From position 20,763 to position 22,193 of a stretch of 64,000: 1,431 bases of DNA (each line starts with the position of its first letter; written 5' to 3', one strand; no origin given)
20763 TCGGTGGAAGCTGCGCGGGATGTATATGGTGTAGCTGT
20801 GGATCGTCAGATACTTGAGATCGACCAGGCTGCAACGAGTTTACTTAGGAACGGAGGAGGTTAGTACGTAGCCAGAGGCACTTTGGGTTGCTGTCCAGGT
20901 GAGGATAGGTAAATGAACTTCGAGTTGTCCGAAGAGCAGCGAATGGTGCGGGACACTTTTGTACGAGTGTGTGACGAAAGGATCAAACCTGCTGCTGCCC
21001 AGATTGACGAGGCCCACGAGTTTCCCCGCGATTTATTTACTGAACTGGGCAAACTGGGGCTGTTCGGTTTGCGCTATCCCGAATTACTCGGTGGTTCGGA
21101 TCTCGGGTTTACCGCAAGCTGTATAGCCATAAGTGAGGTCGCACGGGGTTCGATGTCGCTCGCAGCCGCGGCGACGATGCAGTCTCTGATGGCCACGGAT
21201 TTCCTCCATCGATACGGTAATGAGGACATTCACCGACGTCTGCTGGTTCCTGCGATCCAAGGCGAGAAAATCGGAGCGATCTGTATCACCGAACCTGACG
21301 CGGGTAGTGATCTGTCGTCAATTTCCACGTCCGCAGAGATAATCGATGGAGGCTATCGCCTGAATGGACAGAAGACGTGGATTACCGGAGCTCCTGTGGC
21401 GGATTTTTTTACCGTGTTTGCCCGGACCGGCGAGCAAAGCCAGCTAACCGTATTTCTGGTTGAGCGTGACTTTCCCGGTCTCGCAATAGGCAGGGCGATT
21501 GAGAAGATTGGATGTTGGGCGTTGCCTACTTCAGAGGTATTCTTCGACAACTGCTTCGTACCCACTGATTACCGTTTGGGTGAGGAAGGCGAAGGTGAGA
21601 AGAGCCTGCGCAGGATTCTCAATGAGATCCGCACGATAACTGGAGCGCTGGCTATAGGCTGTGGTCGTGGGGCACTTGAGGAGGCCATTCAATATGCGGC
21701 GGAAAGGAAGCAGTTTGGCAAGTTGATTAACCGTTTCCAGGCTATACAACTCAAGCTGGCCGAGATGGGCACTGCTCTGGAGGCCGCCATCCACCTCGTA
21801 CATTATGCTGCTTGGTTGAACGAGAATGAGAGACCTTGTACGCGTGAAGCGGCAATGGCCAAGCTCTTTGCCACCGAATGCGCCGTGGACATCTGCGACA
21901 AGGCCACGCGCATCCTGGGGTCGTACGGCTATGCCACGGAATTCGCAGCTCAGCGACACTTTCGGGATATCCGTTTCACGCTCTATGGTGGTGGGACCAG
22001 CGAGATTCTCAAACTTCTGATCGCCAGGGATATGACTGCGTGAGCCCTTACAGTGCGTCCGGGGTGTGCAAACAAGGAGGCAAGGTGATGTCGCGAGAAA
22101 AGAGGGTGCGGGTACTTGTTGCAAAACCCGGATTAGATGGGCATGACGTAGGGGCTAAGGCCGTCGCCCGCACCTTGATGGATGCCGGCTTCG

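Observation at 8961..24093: Divergent catabolic supercluster: Mo-hydroxylase (CoxMSL-like) + family-III CoA-transferase opposite IorAB + hydantoinase A/B + acyl-CoA DH + split B12 acyl-CoA mutase; enzyme-family inventory of anaerobic indoleacetate (iaa-like) degradation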

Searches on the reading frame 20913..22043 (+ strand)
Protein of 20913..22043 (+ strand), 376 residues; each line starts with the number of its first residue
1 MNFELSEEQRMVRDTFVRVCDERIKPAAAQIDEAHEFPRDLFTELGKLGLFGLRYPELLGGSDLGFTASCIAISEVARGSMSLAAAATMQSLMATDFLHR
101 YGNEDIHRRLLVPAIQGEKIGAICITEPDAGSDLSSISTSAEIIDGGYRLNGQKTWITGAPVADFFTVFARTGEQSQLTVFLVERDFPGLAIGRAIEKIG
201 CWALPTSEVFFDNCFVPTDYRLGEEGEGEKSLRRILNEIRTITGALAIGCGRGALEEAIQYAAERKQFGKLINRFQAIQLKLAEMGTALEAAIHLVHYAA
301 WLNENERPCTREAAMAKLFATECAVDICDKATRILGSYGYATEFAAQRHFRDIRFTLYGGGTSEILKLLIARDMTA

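Call 3: search_protein_families(library=pfam, proteins=[window:20913-22043:+])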
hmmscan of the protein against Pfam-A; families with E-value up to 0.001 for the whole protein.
window:20913-22043:+ (376 aa): 4 families
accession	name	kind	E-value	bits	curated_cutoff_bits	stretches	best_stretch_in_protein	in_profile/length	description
PF00441.29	Acyl-CoA_dh_1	-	4.5e-39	134.4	22.4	1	227-374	2-149/150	Acyl-CoA dehydrogenase, C-terminal domain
PF02771.21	Acyl-CoA_dh_N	-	3e-29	102.1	22.9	1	6-118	1-113/113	Acyl-CoA dehydrogenase, N-terminal domain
PF02770.24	Acyl-CoA_dh_M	-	9.9e-25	87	33.3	1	122-214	1-97/97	Acyl-CoA dehydrogenase, middle domain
PF08028.16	Acyl-CoA_dh_2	-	1.9e-19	70.7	22.7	1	243-355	3-125/134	Acyl-CoA dehydrogenase, C-terminal domain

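Call 5: search_protein_families(library=ncbifam, proteins=[window:20913-22043:+], max_evalue=1e-10)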
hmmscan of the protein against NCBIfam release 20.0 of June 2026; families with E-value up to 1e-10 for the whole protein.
window:20913-22043:+ (376 aa): 21 families
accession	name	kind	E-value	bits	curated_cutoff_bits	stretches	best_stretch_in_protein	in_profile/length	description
NF042972.1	AcrlCoAredClosAcrC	equivalog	6e-92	308.2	640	1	1-374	1-376/378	acryloyl-CoA reductase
NF045552.1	GlutCoADH_Des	equivalog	4.2e-82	276.4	470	1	1-373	1-378/387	glutaryl-CoA dehydrogenase Acd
NF042439.1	SulpropCoADesulf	equivalog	2.5e-74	250.3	600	1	19-373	7-369/379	3-sulfinopropanoyl-CoA desulfinase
NF043006.1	CyhCrbnylCoADH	equivalog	7.1e-72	242.5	650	1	6-374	5-375/380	cyclohexane-1-carbonyl-CoA dehydrogenase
NF053553.1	prodigi_MBC_PigA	equivalog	1.1e-67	228.8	500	1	1-374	1-379/381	prodigiosin MBC biosynthesis dehydrogenase PigA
NF058590.1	AcCoDHFadEBacil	equivalog_domain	9e-67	225.9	600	1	4-292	20-309/586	acyl-CoA dehydrogenase FadE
NF008997.0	PRK12341.1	equivalog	3.5e-66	223.8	537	1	1-373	1-375/382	acyl-CoA dehydrogenase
TIGR03207.1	cyc_hxne_CoA_dh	equivalog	5.3e-62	209.7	575.35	1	5-373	1-370/372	cyclohexanecarboxyl-CoA dehydrogenase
NF045652.1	ProlPCPDhRedW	equivalog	4.7e-58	196.8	650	1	8-374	3-373/376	L-prolyl-[peptidyl-carrier protein] dehydrogenase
NF002885.1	PRK03354.1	equivalog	1.9e-51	175.3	540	1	1-373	1-372/378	crotonobetainyl-CoA dehydrogenase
NF052270.1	Staph_DH_FadE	equivalog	3.9e-43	147.7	600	1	12-375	28-394/400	acyl-CoA dehydrogenase FadE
NF037942.1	ac_ACP_DH_MbtN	equivalog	3.4e-32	111.6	700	1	13-375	6-366/376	mycobactin biosynthesis acyl-ACP dehydrogenase MbtN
NF007000.1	PRK09463.1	subfamily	5.8e-26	91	600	1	30-339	66-397/726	acyl-CoA dehydrogenase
NF049984.1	Rv1679_FadE16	equivalog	9.1e-26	90.9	600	1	26-366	14-357/371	Rv1679 family acyl-CoA dehydrogenase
NF009586.0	PRK13026.1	subfamily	1.1e-24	86.9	608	1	30-335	102-428/777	acyl-CoA dehydrogenase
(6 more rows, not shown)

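Call 17: find_homologous_proteins(query=window:20913-22043:+, max_evalue=1e-30)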
Query window:20913-22043:+ (376 aa): 7931 proteins with E <= 1e-30 among 8000 candidates; the best 120 are listed.
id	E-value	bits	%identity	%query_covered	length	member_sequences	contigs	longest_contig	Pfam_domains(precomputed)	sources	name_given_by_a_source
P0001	1.2e-248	842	100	100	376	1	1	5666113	PF02770.25,PF00441.30,PF08028.17,PF02771.22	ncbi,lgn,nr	ncbi:MAG: acyl-CoA dehydrogenase family protein [Phycisphaerales bacterium]|nr:MAG: acyl-CoA dehydro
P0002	1.3e-204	697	82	100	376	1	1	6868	PF02770.25,PF00441.30,PF08028.17,PF02771.22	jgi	jgi:alkylation response protein AidB-like acyl-CoA dehydrogenase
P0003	4.5e-203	692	82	100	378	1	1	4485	PF02770.25,PF00441.30,PF08028.17,PF02771.22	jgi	jgi:butyryl-CoA dehydrogenase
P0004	7.2e-200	682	81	100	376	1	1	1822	PF02770.25,PF00441.30,PF08028.17,PF02771.22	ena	-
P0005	3.3e-199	680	81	100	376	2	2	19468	PF02770.25,PF00441.30,PF08028.17,PF02771.22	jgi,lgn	-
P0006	1.2e-197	674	80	100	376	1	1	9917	PF02770.25,PF00441.30,PF08028.17,PF02771.22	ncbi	-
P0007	2.4e-194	664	78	100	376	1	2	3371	PF02770.25,PF00441.30,PF08028.17,PF02771.22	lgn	-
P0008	2.4e-193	660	79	99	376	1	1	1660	PF02770.25,PF00441.30,PF08028.17,PF02771.22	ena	-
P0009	2.5e-192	657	77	100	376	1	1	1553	PF02770.25,PF00441.30,PF08028.17,PF02771.22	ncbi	-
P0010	5.9e-192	656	78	99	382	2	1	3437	PF02770.25,PF00441.30,PF08028.17,PF02771.22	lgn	-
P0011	1.2e-191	655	79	100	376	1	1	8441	PF02770.25,PF00441.30,PF08028.17,PF02771.22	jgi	jgi:butyryl-CoA dehydrogenase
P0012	1.5e-189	648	76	100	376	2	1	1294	PF02770.25,PF00441.30,PF08028.17,PF02771.22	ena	-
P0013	1.6e-189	648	77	100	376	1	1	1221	PF02770.25,PF00441.30,PF08028.17,PF02771.22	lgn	-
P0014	2.6e-189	647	77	100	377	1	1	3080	PF02770.25,PF00441.30,PF08028.17,PF02771.22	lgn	-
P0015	4.9e-189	646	76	100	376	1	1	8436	PF02770.25,PF00441.30,PF08028.17,PF02771.22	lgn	-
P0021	1.2e-185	635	75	100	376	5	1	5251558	PF02770.25,PF00441.30,PF08028.17,PF02771.22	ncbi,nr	ncbi:MAG: acyl-CoA dehydrogenase family protein [Phycisphaerales bacterium]|nr:MAG: acyl-CoA dehydro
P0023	7.9e-184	629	75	100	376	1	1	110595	PF02770.25,PF00441.30,PF08028.17,PF02771.22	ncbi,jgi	ncbi:MAG: acyl-CoA dehydrogenase family protein [Planctomycetota bacterium]|jgi:butyryl-CoA dehydrog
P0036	2.4e-182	624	75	100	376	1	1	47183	PF02770.25,PF00441.30,PF08028.17,PF02771.22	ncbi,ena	-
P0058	5.5e-179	613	74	99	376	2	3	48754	PF02770.25,PF00441.30,PF08028.17,PF02771.22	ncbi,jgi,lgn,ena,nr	ncbi:MAG TPA: acyl-CoA dehydrogenase family protein [Phycisphaerae bacterium]|nr:acyl-CoA dehydrogen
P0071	8.4e-178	609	72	100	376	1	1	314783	PF02770.25,PF00441.30,PF08028.17,PF02771.22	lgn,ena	-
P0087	1.6e-176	605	71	100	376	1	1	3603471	PF02770.25,PF00441.30,PF08028.17,PF02771.22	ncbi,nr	ncbi:MAG: acyl-CoA dehydrogenase family protein [Phycisphaerales bacterium]|nr:MAG: acyl-CoA dehydro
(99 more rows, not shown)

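Call 20: search_dna_similar(query=window:20913-22043:+, collection=plasmids, mode=protein, max_rows=15)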
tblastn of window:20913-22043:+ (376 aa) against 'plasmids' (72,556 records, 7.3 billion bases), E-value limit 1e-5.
Records with a match: 2283; places in all: 6222; records where one place covers at least 80% of the query: 2159.
Best place of each record, by identity: <60% 2283.
By first word of the organism name: Rhizobium 353; Streptomyces 152; Sinorhizobium 147; Ralstonia 137; Pseudosulfitobacter 125; Rhodococcus 100; Bacillus 67; Agrobacterium 63; Phaeobacter 63; Paracoccus 62; and 239 more.
By predicted mobility (MOB-suite, as given by PLSDB): non-mobilizable 1450; conjugative 419; mobilizable 414.
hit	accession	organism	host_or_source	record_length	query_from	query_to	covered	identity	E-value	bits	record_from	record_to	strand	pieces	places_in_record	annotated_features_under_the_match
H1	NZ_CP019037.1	Massilia putida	Soil,wolfram mine tailing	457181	13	374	96%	44.6%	8e-89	299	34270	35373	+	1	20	acyl-CoA dehydrogenase family protein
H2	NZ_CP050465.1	Vibrio campbellii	single cell,seawater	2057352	1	376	100%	40.6%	4e-73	254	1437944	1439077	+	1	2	none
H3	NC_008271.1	Rhodococcus jostii RHA1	-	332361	6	374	98%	41.4%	6e-81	276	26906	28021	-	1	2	acyl-CoA dehydrogenase family protein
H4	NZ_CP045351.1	Vibrio aquimaris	pure culture,Non-filtered water from ...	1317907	1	376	100%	40.1%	5e-75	259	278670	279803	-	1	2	none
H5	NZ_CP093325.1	Bacillus sp. N5-665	whole organism,peat soil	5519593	1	374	99%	40.2%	2e-78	269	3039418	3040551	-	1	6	none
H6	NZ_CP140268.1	Priestia megaterium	Single cell,ginseng rhizosphere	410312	1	372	99%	39.6%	1e-78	270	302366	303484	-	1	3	acyl-CoA dehydrogenase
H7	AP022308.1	Burkholderia sp. SFA1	-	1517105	2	374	99%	39.4%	4e-74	257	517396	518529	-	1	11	acyl-CoA dehydrogenase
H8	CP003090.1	Burkholderia sp. YI23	-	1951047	4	374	99%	39.6%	9e-75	259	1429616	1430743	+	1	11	putative acyl-CoA dehydrogenase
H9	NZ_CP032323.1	Azospirillum argentinense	soil sample,Agricultural field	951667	1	375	100%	39.2%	5e-72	251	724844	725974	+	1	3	isobutyryl-CoA dehydrogenase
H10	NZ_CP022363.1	Azospirillum sp. TSH58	single cell,paddy soils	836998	1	375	100%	39.2%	7e-72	250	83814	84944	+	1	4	isobutyryl-CoA dehydrogenase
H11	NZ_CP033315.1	Azospirillum brasilense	rhizosphere soil of Digitaria ...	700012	1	375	100%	39.2%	8e-72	250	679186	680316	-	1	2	isobutyryl-CoA dehydrogenase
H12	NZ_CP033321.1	Azospirillum brasilense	rhizosphere soil of Cynodon ...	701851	1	375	100%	39.2%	8e-72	250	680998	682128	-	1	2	isobutyryl-CoA dehydrogenase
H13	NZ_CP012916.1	Azospirillum brasilense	Digitaria eriantha,microbe,root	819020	1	375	100%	39.2%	8e-72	250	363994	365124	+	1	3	isobutyryl-CoA dehydrogenase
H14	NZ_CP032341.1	Azospirillum brasilense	soil sample,Agricultural field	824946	1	375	100%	39.2%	8e-72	250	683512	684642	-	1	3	isobutyryl-CoA dehydrogenase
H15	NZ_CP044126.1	Rhizobium sp. BG4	Prosopis cineraria,pure bacterial ...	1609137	2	374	99%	39.4%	1e-72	253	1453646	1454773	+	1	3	record has no annotation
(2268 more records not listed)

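Call 22: get_annotated_region(hit=H1, flank=15000)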
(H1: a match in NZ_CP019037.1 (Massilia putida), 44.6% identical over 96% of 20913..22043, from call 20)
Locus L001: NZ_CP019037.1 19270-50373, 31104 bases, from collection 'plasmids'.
description: Massilia putida strain 6NM-7 plasmid unnamed2, complete sequence
organism: Massilia putida (NCBI taxid 1141883)
taxonomy: Bacteria; Pseudomonadota; Betaproteobacteria; Burkholderiales; Oxalobacteraceae; Massilia; Massilia putida
host: -; source: Soil,wolfram mine tailing; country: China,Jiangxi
typing (MOB-suite, as given by PLSDB): mobilizable; relaxase MOBP,MOBP
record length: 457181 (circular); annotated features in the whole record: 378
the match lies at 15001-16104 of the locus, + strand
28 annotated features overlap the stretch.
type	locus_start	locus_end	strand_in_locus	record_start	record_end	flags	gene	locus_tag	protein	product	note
CDS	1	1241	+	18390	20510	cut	-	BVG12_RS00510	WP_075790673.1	bifunctional diguanylate cyclase/phosphodiesterase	-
CDS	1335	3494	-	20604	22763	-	fadB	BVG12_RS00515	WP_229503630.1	fatty acid oxidation complex subunit alpha FadB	GO:0006631 - fatty acid metabolic process [Evidence IEA]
CDS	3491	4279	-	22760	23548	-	-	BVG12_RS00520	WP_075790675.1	enoyl-CoA hydratase-related protein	-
CDS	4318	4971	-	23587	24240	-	maiA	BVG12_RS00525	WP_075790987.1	maleylacetoacetate isomerase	GO:0006559 - L-phenylalanine catabolic process [Evidence IEA]; GO:0006572 - tyrosine catabolic process [Evidence IEA]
CDS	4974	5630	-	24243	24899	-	-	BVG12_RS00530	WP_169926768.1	NIPSNAP family protein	-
CDS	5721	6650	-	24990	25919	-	-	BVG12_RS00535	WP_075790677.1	LysR family transcriptional regulator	GO:0006355 - regulation of DNA-templated transcription [Evidence IEA]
CDS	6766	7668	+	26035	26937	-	-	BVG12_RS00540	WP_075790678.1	3-keto-5-aminohexanoate cleavage protein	-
CDS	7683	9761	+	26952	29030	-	-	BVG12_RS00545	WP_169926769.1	acetate--CoA ligase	-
CDS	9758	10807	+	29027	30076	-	-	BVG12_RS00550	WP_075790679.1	cupin domain-containing protein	-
CDS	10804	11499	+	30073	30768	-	-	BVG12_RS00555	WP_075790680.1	fumarylacetoacetate hydrolase family protein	-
CDS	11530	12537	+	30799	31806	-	-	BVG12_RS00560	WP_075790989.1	3-hydroxyacyl-CoA dehydrogenase NAD-binding domain-containing protein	GO:0006631 - fatty acid metabolic process [Evidence IEA]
CDS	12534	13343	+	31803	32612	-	-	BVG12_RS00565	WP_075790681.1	crotonase/enoyl-CoA hydratase family protein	-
CDS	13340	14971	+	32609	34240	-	-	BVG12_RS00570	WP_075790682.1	AMP-binding protein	-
CDS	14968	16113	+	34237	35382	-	-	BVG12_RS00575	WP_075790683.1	acyl-CoA dehydrogenase family protein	-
CDS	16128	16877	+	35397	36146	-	-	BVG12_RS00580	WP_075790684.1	electron transfer flavoprotein subunit beta/FixA family protein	-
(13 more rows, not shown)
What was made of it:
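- Tried and rejected: The best hit (Massilia putida, 44.6%) lies in an unrelated beta-oxidation/ETF cluster (calls 20, 22).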

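Call 29: find_encoding_contigs(protein=P0023, flank=10000, max_places=3)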
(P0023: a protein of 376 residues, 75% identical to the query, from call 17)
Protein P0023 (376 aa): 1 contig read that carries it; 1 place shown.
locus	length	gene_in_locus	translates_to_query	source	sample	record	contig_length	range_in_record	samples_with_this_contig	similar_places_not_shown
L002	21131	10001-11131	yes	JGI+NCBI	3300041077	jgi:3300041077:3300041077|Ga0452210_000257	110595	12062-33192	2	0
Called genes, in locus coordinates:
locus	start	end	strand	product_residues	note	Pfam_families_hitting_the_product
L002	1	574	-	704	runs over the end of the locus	PF13435:Cytochrome_C554 (faint)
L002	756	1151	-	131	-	PF01261:AP_endonuc_2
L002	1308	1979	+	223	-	-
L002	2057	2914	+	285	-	-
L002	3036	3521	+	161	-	PF14196:ATC_hydrolase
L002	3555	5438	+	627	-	PF01855:POR_N, PF02775:TPP_enzyme_C, PF00037:Fer4 (weak)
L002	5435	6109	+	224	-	PF01558:POR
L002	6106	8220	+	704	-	PF05378:Hydant_A_N, PF01968:Hydantoinase_A, PF19278:Hydant_A_C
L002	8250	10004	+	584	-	PF02538:Hydantoinase_B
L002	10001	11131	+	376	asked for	PF02771:Acyl-CoA_dh_N, PF02770:Acyl-CoA_dh_M, PF00441:Acyl-CoA_dh_1, PF08028:Acyl-CoA_dh_2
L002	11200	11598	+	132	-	PF02310:B12-binding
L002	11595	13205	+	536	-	PF01642:MM_CoA_mutase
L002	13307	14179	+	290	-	PF00941:FAD_binding_5, PF03450:CO_deh_flav_C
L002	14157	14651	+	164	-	PF01799:Fer2_2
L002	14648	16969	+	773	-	PF01315:Ald_Xan_dh_C, PF02738:MoCoBD_1, PF20256:MoCoBD_2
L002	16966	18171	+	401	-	PF02515:CoA_transf_3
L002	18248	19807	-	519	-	PF01645:Glu_synthase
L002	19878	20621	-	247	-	PF13510:Fer2_4, PF12838:Fer4_7 (weak)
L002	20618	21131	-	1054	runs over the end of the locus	PF01512:Complex1_51K, PF10531:SLBB (weak), PF10589:NADH_4Fe-4S, PF14691:Fer4_20, PF01266:DAO (weak), PF07992:Pyr_redox_2, PF13450:NAD_binding_8, PF13738:Pyr_redox_3 (weak), +2 more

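Call 34: find_encoding_contigs(protein=P0071, flank=10000, max_places=2)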
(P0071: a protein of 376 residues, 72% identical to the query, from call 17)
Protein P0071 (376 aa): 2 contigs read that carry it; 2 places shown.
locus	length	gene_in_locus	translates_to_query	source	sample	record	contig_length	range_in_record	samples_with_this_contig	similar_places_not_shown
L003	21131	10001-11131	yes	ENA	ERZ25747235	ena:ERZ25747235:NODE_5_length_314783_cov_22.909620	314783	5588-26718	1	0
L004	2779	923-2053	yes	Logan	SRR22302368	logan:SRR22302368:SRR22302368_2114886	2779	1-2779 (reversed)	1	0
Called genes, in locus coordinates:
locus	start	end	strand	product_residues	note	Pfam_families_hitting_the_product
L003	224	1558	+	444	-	PF00202:Aminotran_3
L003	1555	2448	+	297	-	PF01379:Porphobil_deam, PF03900:Porphobil_deamC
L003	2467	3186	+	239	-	PF02602:HEM4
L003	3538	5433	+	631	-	PF01855:POR_N, PF02775:TPP_enzyme_C, PF00037:Fer4 (weak)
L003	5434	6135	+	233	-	PF01558:POR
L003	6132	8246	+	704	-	PF05378:Hydant_A_N, PF01968:Hydantoinase_A, PF19278:Hydant_A_C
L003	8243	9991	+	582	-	PF02538:Hydantoinase_B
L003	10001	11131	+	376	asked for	PF02771:Acyl-CoA_dh_N, PF02770:Acyl-CoA_dh_M, PF00441:Acyl-CoA_dh_1, PF08028:Acyl-CoA_dh_2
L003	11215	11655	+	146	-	PF02310:B12-binding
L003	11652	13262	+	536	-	PF01642:MM_CoA_mutase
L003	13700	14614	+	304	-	PF00941:FAD_binding_5, PF03450:CO_deh_flav_C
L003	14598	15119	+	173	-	PF00111:Fer2, PF01799:Fer2_2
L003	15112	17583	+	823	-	PF01315:Ald_Xan_dh_C, PF02738:MoCoBD_1, PF20256:MoCoBD_2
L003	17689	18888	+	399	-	PF02515:CoA_transf_3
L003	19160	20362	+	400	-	PF00108:Thiolase_N, PF02803:Thiolase_C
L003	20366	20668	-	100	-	-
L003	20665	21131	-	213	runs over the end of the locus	-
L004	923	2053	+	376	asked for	PF02771:Acyl-CoA_dh_N, PF02770:Acyl-CoA_dh_M, PF00441:Acyl-CoA_dh_1, PF08028:Acyl-CoA_dh_2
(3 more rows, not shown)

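Call 35: find_encoding_contigs(protein=P0087, flank=10000, max_places=2)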
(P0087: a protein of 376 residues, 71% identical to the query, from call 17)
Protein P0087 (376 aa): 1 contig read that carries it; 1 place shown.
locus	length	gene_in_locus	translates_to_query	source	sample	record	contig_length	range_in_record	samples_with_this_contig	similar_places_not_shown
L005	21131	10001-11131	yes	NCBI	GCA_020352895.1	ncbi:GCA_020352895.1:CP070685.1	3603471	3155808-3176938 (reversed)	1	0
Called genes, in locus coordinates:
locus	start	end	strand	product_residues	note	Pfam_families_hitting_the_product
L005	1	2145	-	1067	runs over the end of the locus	PF00069:Pkinase, PF07714:PK_Tyr_Ser-Thr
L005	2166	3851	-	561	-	-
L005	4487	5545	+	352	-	PF01557:FAA_hydrolase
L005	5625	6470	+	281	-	PF13349:DUF4097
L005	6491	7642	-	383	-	PF00155:Aminotran_1_2, PF00266:Aminotran_5 (weak), PF01053:Cys_Met_Meta_PP (weak), PF01041:DegT_DnrJ_EryC1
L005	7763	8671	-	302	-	PF07963:N_methyl (faint), PF07596:SBP_bac_10 (weak)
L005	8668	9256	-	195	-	-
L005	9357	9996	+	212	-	PF02538:Hydantoinase_B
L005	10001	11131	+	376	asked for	PF02771:Acyl-CoA_dh_N, PF02770:Acyl-CoA_dh_M, PF00441:Acyl-CoA_dh_1, PF08028:Acyl-CoA_dh_2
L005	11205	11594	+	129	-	PF02310:B12-binding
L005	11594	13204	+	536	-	PF01642:MM_CoA_mutase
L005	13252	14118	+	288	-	PF00941:FAD_binding_5, PF03450:CO_deh_flav_C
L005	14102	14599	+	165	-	PF00111:Fer2, PF01799:Fer2_2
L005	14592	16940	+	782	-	PF01315:Ald_Xan_dh_C, PF02738:MoCoBD_1, PF20256:MoCoBD_2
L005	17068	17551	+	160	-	PF00571:CBS (weak), PF03471:CorC_HlyC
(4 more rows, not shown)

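Call 36: search_protein_representatives(protein=window:20913-22043:+)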
Query: 376 residues. Proteins with E-value up to 0.001 (for the whole library): 62228; up to 1e-10: 25856; up to 1e-30: 4240. The best 150 are listed.
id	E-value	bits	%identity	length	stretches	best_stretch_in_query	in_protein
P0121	2.0e-133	461.5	38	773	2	3-373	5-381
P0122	1.3e-120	419.3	66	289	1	89-375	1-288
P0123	1.6e-120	419.1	42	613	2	3-372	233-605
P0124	7.4e-119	413.6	37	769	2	19-373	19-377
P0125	5.9e-117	407.3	33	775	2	5-374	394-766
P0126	6.2e-111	387.5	36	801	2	8-374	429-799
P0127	2.6e-108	378.9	35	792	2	6-375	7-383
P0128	2.4e-105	369.2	34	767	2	1-375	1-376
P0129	2.2e-103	362.7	51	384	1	7-374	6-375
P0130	2.2e-102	359.4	36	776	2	4-373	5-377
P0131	5.4e-101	354.8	47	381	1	8-373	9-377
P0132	3.3e-100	352.3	55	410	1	11-374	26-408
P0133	6.4e-98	344.7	63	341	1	69-326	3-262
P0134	1.6e-95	336.9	55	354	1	6-300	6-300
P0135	3.5e-91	322.6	47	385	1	1-374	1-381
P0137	5.5e-86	305.5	42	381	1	1-372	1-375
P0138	2.4e-85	303.4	51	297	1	93-374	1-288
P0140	1.1e-83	297.9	42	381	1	1-374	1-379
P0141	1.9e-82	293.8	40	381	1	1-374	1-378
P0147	2.7e-80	286.7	41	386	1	2-367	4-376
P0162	8.8e-74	265.3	40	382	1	6-374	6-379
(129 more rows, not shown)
